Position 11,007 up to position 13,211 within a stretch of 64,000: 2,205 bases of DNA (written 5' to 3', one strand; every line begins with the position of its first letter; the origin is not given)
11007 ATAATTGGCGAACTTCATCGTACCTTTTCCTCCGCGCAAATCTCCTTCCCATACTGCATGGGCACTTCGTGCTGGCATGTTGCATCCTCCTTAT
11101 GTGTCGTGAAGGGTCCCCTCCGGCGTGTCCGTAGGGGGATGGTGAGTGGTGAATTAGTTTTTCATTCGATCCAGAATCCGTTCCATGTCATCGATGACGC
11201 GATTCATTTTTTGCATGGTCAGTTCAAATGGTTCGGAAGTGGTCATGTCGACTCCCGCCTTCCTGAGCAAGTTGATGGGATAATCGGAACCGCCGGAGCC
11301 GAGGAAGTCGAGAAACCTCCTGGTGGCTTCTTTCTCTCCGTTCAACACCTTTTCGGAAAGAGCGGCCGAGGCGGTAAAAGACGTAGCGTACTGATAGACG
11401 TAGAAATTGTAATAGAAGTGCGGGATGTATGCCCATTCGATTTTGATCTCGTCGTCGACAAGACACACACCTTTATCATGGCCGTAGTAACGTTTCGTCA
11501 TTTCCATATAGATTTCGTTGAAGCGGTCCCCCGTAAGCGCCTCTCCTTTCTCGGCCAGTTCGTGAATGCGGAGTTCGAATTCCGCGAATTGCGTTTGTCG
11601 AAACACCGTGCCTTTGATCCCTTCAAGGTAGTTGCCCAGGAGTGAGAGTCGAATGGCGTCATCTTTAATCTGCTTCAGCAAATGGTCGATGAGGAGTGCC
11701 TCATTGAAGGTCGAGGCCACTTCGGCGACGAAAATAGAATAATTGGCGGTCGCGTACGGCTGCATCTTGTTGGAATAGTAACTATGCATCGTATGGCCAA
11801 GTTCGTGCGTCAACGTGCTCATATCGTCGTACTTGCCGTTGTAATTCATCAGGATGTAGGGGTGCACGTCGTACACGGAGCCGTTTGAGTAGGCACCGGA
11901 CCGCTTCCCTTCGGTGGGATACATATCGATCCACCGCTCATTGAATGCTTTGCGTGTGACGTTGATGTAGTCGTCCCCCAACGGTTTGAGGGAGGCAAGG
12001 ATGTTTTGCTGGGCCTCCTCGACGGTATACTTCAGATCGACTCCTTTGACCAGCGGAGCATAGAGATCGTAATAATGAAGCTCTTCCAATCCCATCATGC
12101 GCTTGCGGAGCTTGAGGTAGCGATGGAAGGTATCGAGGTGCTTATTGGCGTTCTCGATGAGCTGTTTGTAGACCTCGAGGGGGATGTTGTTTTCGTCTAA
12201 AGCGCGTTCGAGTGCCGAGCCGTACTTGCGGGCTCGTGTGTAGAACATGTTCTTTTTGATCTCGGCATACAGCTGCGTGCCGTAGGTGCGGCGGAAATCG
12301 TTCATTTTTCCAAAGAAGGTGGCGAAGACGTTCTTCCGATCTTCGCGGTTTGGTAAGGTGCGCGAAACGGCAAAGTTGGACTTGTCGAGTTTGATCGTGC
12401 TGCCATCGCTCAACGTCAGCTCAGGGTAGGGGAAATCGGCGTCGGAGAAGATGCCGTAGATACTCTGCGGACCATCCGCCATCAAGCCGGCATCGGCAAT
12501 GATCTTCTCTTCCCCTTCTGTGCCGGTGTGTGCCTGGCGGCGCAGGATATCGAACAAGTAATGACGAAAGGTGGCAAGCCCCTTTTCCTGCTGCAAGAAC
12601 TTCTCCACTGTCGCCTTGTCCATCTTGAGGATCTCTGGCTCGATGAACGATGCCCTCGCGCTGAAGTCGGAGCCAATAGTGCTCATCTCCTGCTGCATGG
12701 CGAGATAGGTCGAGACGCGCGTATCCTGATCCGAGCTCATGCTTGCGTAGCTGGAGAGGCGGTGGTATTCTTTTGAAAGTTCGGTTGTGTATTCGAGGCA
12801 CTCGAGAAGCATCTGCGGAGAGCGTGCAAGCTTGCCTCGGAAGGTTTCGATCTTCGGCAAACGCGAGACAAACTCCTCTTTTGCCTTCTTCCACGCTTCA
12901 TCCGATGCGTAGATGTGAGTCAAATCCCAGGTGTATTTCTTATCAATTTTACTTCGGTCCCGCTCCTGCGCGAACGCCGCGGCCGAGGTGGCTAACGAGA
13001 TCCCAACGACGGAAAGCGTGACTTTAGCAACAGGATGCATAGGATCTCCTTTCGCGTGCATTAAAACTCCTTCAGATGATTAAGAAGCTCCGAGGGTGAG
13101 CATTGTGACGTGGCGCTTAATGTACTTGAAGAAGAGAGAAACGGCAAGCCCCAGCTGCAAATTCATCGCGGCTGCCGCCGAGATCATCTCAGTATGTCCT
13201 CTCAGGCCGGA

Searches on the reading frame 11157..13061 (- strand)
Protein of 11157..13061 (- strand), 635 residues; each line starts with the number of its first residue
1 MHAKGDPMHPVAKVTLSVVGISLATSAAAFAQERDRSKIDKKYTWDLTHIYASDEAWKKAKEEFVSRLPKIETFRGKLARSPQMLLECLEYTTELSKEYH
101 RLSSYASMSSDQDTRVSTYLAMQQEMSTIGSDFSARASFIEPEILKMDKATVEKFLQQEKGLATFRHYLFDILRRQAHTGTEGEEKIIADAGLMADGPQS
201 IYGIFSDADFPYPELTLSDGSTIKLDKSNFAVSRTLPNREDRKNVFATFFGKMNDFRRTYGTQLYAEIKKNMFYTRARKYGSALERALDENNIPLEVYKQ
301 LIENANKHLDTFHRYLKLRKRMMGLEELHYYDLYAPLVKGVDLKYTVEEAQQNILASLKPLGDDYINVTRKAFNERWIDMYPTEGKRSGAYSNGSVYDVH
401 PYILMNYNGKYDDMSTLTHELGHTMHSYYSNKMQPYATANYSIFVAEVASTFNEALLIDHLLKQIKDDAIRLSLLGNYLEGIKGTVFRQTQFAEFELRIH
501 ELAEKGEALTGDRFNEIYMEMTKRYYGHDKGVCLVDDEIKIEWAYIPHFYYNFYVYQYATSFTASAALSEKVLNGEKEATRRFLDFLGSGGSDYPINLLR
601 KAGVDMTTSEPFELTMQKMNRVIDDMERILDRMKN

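Call 57: search_protein_families(library=pfam, proteins=[window:11157-13061:-], max_evalue=0.00001)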
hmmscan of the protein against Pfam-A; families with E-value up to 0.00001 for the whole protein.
window:11157-13061:- (635 aa): 2 families
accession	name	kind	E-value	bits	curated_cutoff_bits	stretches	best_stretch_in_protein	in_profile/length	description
PF01432.26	Peptidase_M3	-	3.5e-72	244.6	27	1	236-617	5-456/457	Peptidase family M3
PF08439.15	Peptidase_M3_N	-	5.1e-17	62.3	25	1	143-210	1-68/70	Oligopeptidase F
